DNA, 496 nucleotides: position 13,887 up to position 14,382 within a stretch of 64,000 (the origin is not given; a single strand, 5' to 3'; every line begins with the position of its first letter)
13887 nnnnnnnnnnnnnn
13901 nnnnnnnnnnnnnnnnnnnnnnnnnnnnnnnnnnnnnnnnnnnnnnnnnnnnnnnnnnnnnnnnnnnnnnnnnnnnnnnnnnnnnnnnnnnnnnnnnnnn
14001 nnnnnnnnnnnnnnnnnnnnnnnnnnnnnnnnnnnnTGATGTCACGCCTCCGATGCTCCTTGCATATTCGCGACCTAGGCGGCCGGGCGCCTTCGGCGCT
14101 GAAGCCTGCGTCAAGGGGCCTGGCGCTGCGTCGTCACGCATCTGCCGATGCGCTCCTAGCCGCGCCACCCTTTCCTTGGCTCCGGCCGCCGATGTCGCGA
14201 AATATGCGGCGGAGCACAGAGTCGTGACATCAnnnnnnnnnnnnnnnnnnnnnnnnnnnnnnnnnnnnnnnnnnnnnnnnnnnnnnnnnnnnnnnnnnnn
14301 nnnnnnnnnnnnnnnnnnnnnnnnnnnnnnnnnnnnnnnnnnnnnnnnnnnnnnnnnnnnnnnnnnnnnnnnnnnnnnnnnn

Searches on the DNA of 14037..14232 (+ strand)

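Call 45: search_dna_similar(query=window:14037-14232:+, collection=plasmids, mode=distant, max_rows=10)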
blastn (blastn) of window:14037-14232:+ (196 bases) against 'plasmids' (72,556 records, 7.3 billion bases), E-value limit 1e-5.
No match.

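Call 46: search_dna_similar(query=window:14037-14232:+, collection=phages, mode=distant, max_rows=10)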
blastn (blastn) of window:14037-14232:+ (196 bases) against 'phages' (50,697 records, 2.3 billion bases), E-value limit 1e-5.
No match.
